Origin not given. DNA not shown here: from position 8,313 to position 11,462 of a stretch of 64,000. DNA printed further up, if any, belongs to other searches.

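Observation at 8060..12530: RHH repressor with palindromic operator followed by a 949-aa coiled-coil + metallophosphoesterase fusion protein and a secreted protein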

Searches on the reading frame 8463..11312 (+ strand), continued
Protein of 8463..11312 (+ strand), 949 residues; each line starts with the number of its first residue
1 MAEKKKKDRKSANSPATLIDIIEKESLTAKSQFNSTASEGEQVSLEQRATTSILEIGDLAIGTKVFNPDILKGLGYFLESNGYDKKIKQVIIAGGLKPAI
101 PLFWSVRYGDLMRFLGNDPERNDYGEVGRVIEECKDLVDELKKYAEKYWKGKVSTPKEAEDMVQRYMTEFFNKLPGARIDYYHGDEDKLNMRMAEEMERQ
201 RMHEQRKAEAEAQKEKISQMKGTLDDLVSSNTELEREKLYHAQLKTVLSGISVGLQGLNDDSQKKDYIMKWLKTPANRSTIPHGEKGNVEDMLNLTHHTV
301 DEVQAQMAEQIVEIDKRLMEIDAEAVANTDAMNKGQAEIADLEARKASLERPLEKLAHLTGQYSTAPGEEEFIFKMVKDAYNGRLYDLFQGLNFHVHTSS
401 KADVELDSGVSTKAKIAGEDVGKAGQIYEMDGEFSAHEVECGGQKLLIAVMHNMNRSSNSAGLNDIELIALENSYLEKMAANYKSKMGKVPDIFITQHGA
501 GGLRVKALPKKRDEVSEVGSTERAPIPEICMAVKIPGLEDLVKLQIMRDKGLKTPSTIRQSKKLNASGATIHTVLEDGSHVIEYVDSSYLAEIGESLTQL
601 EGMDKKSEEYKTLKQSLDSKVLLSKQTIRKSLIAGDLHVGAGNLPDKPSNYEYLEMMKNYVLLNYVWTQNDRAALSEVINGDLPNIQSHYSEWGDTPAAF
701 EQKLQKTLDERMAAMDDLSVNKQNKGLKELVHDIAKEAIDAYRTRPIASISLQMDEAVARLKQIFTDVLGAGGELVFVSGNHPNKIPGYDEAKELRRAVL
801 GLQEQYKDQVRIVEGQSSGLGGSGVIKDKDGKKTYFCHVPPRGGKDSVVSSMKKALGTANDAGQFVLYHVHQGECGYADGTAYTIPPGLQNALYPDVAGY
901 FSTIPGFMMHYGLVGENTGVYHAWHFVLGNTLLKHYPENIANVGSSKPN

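Call 65: predict_structure(alignment_id=A2)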
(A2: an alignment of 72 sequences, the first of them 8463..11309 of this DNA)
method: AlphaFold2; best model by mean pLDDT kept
length: 949 residues; sequences in the alignment: 72
mean_pLDDT: 88.8   pTM: 0.84
mean pLDDT of the five models: 88.8, 87.3, 87.0, 86.8, 86.6
residues with pLDDT >= 90: 670; 70-90: 202; 50-70: 27; < 50: 50
segments of 3 or more residues with pLDDT < 50: 1-4, 407-438, 939-949
pLDDT, mean of each block of 10 residues (from residue 1): 51 85 96 90 91 97 98 97 96 97 93 96 88 87 93 96 97 95 96 94 91 93 92 91 89 88 88 84 65 83 88 92 92 92 87 75 87 96 97 92 55 36 36 37 77 92 96 93 86 96 97 80 85 98 98 96 97 96 98 98 98 96 94 97 91 95 96 97 83 89 93 93 90 88 92 96 96 97 92 96 93 94 95 95 89 96 96 96 97 80 94 89 97 70 34
secondary structure, 60 per line:
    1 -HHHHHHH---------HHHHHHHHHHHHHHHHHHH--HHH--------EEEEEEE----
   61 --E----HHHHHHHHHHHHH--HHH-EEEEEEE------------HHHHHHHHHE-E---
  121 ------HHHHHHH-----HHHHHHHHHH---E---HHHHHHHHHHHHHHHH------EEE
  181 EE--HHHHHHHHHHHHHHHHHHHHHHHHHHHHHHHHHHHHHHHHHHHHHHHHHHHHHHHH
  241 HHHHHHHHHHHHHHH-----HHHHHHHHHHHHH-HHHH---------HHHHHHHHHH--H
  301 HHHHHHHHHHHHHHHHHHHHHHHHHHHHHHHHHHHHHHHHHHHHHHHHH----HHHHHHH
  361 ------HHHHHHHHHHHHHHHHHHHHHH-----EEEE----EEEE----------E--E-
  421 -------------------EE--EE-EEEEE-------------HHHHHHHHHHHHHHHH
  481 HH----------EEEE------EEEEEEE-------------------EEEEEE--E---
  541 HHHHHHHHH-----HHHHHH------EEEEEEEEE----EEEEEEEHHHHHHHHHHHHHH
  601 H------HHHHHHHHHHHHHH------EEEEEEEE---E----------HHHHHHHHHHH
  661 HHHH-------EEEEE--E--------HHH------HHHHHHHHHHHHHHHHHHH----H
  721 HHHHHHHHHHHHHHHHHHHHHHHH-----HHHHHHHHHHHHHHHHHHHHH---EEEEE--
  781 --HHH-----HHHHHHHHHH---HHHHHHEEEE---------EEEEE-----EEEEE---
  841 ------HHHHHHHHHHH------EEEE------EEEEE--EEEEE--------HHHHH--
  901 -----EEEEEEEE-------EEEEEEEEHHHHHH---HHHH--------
elements in order (helices of 4 or more, strands of 3 or more residues): H2-8 H18-36 E50-56 H68-80 E87-93 H106-114 H127-133 H139-148 H156-171 E178-182 H185-255 H261-273 H275-278 H288-297 H300-349 H354-360 H367-388 E394-397 E402-405 E447-451 H465-482 E493-496 E503-509 E529-534 H541-549 H555-560 E567-575 E580-586 H587-601 H608-621 E628-635 H650-664 E672-676 H697-715 H720-744 H750-770 E774-778 H791-800 H804-809 E810-813 E823-827 E833-837 H847-857 E864-867 E874-878 E881-885 H894-898 E906-913 E921-928 H929-934 H938-941

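Call 69: fold_search(model_id=the predicted structure, library=pdb)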
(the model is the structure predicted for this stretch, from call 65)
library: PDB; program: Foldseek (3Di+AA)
matches with E <= 10: 858; with E <= 0.001: 12
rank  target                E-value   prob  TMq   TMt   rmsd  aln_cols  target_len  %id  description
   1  9f2a_A                7.5e-05  1.00  0.19  0.37  18.1       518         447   10  Pyrococcus abyssi PolD in complex with Rpa2 winged-helix domain class 2 (composite map) (released 2024-12-04)
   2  9f29_A                1.8e-04  1.00  0.19  0.37  18.4       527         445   10  Pyrococcus abyssi PolD in complex with Rpa2 winged-helix domain class 1 (composite map) (released 2024-12-04)
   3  6hmf_B                1.9e-04  1.00  0.18  0.36  17.5       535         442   10  D-family DNA polymerase - DP1 subunit (3'-5' proof-reading exonuclease) H451 proof-reading deficient variant (released 2019-01-30)
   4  6hms_A                2.2e-04  0.99  0.16  0.35  20.8       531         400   10  Cryo-EM map of DNA polymerase D from Pyrococcus abyssi in complex with DNA (released 2019-01-30)
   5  5ihe_B                2.3e-04  1.00  0.18  0.36  17.6       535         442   10  D-family DNA polymerase - DP1 subunit (3'-5' proof-reading exonuclease) (released 2016-08-31)
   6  6t8h_A                2.7e-04  1.00  0.19  0.40  17.2       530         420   11  Cryo-EM structure of the DNA-bound PolD-PCNA processive complex from P. abyssi (released 2020-03-04)
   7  5xcj_A                4.3e-04  1.00  0.12  0.45   9.1       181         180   19  Crystal structure of Vps29 single mutant (D62A) from Entamoeba histolytica (released 2017-10-18)
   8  5xcj_B                5.3e-04  1.00  0.12  0.46   8.9       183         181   19  Crystal structure of Vps29 single mutant (D62A) from Entamoeba histolytica (released 2017-10-18)
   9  6hmf_A                5.8e-04  0.99  0.17  0.34  17.8       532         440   11  D-family DNA polymerase - DP1 subunit (3'-5' proof-reading exonuclease) H451 proof-reading deficient variant (released 2019-01-30)
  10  8ppt_A                6.1e-04  0.99  0.17  0.34  17.4       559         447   10  Pyrococcus abyssi DNA polymerase D (PolD) in its editing mode bound to a primer/template substrate containing a mismat (released 2023-12-20)
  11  5xce_A                8.4e-04  1.00  0.12  0.47   8.6       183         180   19  Crystal structure of Wild type Vps29 from Entamoeba histolytica (released 2017-10-04)
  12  2zo9_B                8.4e-04  0.99  0.15  0.41  10.4       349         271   11  Malonate-bound structure of the glycerophosphodiesterase from Enterobacter aerogenes (GpdQ) and characterization of th (released 2008-10-07)
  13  3ib7                  1.0e-03  1.00  0.16  0.42   8.6       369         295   13  Crystal structure of full length Rv0805 (released 2009-09-29)
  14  3d03_A                1.0e-03  0.99  0.15  0.41  10.3       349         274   11  1.9A structure of Glycerophoshphodiesterase (GpdQ) from Enterobacter aerogenes (released 2008-10-14)
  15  5ihe_A                2.3e-03  0.98  0.18  0.36  18.1       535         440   11  D-family DNA polymerase - DP1 subunit (3'-5' proof-reading exonuclease) (released 2016-08-31)
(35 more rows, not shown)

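Call 87: list_cluster_members(proteins=[P0002, P0005, P0011, P0024, window:8463-11309:+, P0003, P0008])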
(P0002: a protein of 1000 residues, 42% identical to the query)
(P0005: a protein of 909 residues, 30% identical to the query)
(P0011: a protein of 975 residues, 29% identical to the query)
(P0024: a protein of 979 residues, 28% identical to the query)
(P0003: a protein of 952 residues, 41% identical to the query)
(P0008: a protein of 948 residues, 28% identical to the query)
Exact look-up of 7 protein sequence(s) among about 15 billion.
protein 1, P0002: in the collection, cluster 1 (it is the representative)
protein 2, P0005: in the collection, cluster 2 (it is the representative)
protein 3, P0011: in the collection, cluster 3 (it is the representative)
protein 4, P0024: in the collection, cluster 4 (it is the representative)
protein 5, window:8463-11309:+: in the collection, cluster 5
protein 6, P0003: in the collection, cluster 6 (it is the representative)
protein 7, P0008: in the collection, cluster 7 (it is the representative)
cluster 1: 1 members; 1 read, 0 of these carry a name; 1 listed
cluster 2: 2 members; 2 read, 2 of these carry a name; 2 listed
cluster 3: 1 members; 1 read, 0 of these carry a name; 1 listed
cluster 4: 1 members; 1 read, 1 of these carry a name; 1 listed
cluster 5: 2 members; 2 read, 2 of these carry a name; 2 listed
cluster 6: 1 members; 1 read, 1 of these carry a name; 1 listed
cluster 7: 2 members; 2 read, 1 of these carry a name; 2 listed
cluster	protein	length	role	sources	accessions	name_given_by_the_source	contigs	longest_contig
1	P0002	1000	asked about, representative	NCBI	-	-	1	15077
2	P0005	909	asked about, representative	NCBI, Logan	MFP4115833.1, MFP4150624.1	MAG: hypothetical protein ACLFTQ_01335 [Candidatus Aenigmatarchaeota archaeon]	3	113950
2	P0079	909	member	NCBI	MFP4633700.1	MAG: hypothetical protein ACLFM9_01840 [Candidatus Aenigmatarchaeota archaeon]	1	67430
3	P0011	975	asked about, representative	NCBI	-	-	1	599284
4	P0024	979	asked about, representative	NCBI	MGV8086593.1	MAG: hypothetical protein ACP5N1_03100 [Candidatus Woesearchaeota archaeon]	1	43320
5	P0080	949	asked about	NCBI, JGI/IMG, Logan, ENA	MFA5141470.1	MAG: hypothetical protein WC471_00685 [Candidatus Woesearchaeota archaeon]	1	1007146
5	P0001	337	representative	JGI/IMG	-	hypothetical protein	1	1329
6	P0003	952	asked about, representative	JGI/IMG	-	hypothetical protein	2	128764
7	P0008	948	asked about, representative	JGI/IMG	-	-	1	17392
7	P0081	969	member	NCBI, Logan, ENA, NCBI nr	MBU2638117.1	MAG: hypothetical protein KJ955_04035 [Nanoarchaeota archaeon] | hypothetical protein [Nanoarchaeota archaeon]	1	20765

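Call 94: search_protein_families(library=pfam, proteins=[P0012, P0019, P0009, P0010, P0018, P0020, P0026, P0028, P0013, P0046], max_evalue=0.01)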
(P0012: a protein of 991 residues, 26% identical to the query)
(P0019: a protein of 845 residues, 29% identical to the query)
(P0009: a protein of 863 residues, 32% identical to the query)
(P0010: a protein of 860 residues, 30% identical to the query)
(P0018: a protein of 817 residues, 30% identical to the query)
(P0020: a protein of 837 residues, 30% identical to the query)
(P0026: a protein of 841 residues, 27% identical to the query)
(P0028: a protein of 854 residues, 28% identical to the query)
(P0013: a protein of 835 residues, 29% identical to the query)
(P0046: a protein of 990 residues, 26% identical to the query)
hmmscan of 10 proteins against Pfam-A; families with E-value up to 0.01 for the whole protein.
P0012 (991 aa): 1 family
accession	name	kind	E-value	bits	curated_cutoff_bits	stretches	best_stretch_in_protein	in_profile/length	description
PF12918.12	TcdB_N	-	0.0019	18.9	27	1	330-386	7-62/66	TcdB toxin N-terminal helical domain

P0019 (845 aa): 0 families

P0009 (863 aa): 0 families

P0010 (860 aa): 1 family
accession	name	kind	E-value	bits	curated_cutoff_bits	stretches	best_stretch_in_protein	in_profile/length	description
PF00149.33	Metallophos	-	6.2e-05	23.9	21.5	1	567-792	4-190/191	Calcineurin-like phosphoesterase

P0018 (817 aa): 0 families

P0020 (837 aa): 2 families
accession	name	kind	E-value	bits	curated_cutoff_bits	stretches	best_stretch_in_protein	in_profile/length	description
PF12850.12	Metallophos_2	-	3.6e-05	24.3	27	0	645-761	42-130/154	Calcineurin-like phosphoesterase superfamily domain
PF00149.33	Metallophos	-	0.00013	22.8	21.5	1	530-749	7-190/191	Calcineurin-like phosphoesterase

P0026 (841 aa): 0 families

P0028 (854 aa): 1 family
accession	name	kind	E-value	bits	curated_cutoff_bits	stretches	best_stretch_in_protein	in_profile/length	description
PF00149.33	Metallophos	-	1.4e-05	26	21.5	0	557-619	4-45/191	Calcineurin-like phosphoesterase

P0013 (835 aa): 0 families

P0046 (990 aa): 0 families

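Call 108: fold_search(model_id=the predicted structure, library=viral)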
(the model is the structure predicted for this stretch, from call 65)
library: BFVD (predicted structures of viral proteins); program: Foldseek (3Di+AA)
matches with E <= 10: 829; with E <= 0.001: 25
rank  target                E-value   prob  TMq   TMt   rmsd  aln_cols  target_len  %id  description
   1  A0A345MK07            1.8e-07  1.00  0.21  0.42   9.0       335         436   13  Putative metallophosphatase [Bacillus phage BSP38]
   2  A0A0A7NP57            3.9e-07  1.00  0.21  0.38   8.9       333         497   10  Calcineurin-like phosphoesterase domain-containing protein [Lactobacillus phage LfeInf]
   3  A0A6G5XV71            4.8e-07  1.00  0.21  0.35  16.8       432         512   12  (no name in the UniProt tables at hand)
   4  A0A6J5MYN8            5.9e-07  1.00  0.20  0.39   8.5       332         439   11  Uncharacterized protein [uncultured Caudovirales phage]
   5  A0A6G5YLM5            6.2e-07  1.00  0.21  0.44  13.4       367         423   12  (no name in the UniProt tables at hand)
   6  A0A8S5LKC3            1.4e-06  1.00  0.19  0.41  17.7       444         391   11  DNA polymerase II small subunit [Siphoviridae sp. ctcPV5]
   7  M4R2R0                1.8e-06  1.00  0.20  0.40  22.9       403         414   12  (no name in the UniProt tables at hand)
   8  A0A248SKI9            2.4e-06  1.00  0.22  0.40  17.8       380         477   10  (no name in the UniProt tables at hand)
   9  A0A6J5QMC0            2.8e-06  1.00  0.20  0.42   6.6       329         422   12  Uncharacterized protein [uncultured Caudovirales phage]
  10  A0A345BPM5            4.8e-06  1.00  0.20  0.47   6.1       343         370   10  (no name in the UniProt tables at hand)
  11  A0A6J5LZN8            5.1e-06  1.00  0.17  0.31  11.0       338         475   14  Uncharacterized protein [uncultured Caudovirales phage]
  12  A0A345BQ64            7.3e-06  1.00  0.18  0.37   8.5       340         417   14  (no name in the UniProt tables at hand)
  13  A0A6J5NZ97            8.6e-06  1.00  0.18  0.36  10.8       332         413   10  Uncharacterized protein [uncultured Caudovirales phage]
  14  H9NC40                9.5e-06  1.00  0.19  0.39  14.2       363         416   10  (no name in the UniProt tables at hand)
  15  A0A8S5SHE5            1.1e-05  1.00  0.19  0.40  27.7       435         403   13  DNA polymerase II small subunit [Siphoviridae sp. ctBCr48]
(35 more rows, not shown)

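Call 111: list_cluster_members(proteins=[P0004, P0006, P0007, P0009, P0010, P0014, P0016, P0019, P0021, P0025])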
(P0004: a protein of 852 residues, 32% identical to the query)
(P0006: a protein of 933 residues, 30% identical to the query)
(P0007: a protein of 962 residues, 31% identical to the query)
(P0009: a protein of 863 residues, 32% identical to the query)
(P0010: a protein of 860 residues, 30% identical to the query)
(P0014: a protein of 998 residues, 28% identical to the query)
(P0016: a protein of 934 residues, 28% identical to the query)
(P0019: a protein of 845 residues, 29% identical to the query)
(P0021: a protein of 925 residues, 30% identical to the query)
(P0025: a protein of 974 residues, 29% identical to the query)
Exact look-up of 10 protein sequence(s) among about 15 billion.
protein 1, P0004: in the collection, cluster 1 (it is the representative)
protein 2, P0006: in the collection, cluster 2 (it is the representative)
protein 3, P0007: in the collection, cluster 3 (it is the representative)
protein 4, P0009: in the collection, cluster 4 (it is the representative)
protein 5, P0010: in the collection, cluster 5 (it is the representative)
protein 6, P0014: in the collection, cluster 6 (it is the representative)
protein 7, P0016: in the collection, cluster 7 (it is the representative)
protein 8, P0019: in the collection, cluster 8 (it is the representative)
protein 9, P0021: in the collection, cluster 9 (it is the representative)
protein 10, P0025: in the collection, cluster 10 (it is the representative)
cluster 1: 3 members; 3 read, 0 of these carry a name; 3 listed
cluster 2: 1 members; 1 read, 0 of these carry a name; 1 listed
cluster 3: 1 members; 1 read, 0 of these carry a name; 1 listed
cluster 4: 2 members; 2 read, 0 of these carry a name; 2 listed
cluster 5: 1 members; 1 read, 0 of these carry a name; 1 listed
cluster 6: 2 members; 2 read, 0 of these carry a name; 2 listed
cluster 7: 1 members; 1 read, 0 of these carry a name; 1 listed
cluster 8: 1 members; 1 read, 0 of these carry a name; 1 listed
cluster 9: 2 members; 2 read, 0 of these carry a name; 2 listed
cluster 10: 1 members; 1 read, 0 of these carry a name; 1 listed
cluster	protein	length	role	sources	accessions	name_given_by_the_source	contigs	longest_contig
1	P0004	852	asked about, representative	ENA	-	-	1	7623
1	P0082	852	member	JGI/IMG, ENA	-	-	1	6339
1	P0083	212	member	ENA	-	-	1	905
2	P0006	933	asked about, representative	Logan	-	-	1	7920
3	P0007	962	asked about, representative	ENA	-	-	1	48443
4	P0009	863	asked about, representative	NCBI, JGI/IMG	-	-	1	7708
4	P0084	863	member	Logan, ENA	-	-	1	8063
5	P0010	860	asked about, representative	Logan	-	-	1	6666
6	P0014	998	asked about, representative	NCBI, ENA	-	-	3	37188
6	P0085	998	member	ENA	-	-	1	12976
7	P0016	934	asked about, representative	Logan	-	-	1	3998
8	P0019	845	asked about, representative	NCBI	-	-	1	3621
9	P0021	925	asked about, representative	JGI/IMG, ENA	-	-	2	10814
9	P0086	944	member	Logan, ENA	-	-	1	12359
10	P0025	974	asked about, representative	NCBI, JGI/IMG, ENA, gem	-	-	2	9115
